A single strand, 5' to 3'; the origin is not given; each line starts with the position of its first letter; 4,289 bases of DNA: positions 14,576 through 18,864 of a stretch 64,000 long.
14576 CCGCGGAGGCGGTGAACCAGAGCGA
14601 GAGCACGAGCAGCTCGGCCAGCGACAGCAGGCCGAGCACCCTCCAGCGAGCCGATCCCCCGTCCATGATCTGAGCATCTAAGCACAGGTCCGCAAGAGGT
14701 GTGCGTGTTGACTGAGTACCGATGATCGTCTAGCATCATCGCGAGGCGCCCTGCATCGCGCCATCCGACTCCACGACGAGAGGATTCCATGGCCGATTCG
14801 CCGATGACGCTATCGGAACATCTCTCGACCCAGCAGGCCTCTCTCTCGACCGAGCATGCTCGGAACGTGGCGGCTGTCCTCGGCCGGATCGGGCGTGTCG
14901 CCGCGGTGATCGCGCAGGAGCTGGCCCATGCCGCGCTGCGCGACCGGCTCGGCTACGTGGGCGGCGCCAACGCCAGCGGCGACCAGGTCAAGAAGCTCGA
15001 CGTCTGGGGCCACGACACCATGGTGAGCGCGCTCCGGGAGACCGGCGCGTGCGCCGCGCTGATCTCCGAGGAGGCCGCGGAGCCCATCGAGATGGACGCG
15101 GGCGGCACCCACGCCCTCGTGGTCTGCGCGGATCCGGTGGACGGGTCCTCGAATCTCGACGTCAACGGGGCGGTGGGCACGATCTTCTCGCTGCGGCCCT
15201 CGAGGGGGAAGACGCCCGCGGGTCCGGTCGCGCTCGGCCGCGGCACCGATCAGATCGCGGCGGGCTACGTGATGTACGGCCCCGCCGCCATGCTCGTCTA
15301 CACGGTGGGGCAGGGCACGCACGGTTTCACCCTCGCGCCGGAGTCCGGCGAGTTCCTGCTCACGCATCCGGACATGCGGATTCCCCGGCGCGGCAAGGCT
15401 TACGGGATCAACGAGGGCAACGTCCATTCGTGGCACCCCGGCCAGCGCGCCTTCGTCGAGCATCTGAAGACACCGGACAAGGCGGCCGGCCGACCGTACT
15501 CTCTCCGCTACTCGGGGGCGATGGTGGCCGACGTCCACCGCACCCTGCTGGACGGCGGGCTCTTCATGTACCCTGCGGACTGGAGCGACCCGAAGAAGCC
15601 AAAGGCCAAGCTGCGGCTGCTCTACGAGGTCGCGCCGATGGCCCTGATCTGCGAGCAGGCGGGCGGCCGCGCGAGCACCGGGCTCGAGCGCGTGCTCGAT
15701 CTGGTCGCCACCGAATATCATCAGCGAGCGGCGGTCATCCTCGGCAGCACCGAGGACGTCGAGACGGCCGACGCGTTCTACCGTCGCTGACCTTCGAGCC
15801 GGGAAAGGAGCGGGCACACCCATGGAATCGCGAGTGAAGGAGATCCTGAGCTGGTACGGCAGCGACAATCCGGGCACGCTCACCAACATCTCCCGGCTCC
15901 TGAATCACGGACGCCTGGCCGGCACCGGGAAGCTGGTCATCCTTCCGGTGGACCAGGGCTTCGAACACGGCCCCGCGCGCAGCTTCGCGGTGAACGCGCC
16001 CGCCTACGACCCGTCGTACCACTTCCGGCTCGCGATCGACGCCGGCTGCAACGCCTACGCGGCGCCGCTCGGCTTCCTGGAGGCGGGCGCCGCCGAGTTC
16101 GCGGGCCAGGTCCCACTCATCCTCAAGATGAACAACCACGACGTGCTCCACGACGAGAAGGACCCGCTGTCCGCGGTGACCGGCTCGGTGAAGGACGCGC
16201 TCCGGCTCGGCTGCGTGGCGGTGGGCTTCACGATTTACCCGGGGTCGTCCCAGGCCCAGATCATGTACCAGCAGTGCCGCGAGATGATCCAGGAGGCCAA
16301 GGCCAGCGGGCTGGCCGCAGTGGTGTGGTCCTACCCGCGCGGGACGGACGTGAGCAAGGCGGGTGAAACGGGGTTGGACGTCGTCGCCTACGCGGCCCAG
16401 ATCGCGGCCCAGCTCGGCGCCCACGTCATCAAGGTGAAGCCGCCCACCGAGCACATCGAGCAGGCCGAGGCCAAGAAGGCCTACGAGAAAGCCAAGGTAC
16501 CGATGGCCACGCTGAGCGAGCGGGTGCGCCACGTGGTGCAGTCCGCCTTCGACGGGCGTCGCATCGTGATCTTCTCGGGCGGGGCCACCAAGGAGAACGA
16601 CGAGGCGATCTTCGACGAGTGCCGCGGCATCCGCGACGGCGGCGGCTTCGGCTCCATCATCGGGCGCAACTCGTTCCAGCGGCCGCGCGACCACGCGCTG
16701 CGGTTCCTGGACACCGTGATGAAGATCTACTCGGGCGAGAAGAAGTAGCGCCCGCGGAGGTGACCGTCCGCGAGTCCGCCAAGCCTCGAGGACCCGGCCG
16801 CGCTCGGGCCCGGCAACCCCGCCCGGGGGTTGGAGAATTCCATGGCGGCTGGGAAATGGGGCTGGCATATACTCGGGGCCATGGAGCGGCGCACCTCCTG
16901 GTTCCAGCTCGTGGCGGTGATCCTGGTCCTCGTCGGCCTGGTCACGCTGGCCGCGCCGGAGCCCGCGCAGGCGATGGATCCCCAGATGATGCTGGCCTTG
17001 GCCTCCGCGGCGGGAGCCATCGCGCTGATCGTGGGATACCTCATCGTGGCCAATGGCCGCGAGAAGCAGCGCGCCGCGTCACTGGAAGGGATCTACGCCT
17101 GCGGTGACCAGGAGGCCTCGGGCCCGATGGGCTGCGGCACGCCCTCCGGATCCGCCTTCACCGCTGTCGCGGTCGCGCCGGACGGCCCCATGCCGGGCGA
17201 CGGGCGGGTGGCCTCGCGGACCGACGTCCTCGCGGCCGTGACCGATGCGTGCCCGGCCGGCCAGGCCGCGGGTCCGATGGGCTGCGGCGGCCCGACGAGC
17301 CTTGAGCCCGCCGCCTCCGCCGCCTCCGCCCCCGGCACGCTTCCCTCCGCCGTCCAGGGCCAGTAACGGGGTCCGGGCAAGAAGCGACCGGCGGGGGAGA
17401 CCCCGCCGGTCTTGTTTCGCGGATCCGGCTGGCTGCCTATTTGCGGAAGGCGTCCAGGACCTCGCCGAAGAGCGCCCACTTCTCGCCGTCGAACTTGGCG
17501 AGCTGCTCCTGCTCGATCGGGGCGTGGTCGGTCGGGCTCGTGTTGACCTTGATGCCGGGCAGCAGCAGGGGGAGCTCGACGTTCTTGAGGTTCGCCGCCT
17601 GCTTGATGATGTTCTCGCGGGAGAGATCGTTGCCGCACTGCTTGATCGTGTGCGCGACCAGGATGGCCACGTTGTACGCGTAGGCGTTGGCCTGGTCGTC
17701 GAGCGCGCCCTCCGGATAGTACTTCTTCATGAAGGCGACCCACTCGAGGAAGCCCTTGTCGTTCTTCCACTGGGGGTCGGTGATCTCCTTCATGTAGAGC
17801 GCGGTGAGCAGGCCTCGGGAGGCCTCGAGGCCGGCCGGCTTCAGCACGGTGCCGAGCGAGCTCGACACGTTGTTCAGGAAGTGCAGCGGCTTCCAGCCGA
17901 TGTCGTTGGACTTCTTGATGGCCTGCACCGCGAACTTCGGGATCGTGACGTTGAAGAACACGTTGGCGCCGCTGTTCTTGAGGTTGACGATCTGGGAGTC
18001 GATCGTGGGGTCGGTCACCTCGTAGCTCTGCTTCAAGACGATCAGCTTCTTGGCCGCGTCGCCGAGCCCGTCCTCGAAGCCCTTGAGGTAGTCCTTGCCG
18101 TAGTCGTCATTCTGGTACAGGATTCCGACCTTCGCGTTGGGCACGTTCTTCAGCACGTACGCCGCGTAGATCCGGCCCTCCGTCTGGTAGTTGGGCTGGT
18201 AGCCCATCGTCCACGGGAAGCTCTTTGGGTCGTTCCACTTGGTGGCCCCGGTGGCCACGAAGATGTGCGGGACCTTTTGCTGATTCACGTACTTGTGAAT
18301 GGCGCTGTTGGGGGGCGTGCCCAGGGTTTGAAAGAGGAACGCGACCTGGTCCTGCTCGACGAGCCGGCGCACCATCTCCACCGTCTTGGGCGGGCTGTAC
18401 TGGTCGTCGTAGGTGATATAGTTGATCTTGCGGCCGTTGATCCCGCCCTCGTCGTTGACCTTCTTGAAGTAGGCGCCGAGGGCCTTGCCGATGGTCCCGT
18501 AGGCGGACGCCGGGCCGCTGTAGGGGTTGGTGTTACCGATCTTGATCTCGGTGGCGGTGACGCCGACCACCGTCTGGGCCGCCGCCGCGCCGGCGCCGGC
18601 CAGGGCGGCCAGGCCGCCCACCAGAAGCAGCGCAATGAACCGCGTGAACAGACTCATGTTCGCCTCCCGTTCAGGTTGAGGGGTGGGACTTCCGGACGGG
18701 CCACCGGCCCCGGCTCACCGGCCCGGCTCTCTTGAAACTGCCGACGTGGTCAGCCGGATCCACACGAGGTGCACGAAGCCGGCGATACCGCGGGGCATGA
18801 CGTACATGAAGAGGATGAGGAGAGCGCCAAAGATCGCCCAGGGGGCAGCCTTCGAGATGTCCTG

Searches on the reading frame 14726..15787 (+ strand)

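Call 65: search_protein_families(library=pfam, proteins=[window:14726-15787:+], max_evalue=0.00001)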
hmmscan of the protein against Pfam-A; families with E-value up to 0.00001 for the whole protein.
window:14726-15787:+ (354 aa): 3 families
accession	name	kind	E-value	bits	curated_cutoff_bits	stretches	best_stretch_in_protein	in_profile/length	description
PF00316.25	FBPase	-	1.8e-46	158.6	34.8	1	28-215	2-191/191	Fructose-1-6-bisphosphatase, N-terminal domain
PF18913.5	FBPase_C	-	2e-44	150.9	27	1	219-352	1-126/127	Fructose-1-6-bisphosphatase, C-terminal domain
PF00459.30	Inositol_P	-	3.5e-06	27.1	27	1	60-143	13-97/271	Inositol monophosphatase family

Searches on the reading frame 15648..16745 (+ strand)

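Call 65: search_protein_families(library=pfam, proteins=[window:15648-16745:+], max_evalue=0.00001)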
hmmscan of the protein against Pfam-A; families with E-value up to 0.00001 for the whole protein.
window:15648-16745:+ (366 aa): 1 family
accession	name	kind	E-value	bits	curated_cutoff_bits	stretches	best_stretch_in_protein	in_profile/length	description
PF01791.15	DeoC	-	8.6e-31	107.8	23.8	1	97-345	2-229/229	DeoC/LacD family aldolase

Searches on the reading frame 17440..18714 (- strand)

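Call 65: search_protein_families(library=pfam, proteins=[window:17440-18714:-], max_evalue=0.00001)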
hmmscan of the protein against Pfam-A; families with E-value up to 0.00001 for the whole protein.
window:17440-18714:- (425 aa): 3 families
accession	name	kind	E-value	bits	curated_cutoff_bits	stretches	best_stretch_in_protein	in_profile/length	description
PF13458.12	Peripla_BP_6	-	3.5e-52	178.6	31.7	1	56-409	1-339/343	Periplasmic binding protein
PF01094.35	ANF_receptor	-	6.3e-14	52.2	25.4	1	85-367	12-298/353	Receptor family ligand binding region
PF13433.12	Peripla_BP_5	-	6.8e-06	25.9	27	0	76-128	21-73/363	Periplasmic binding protein domain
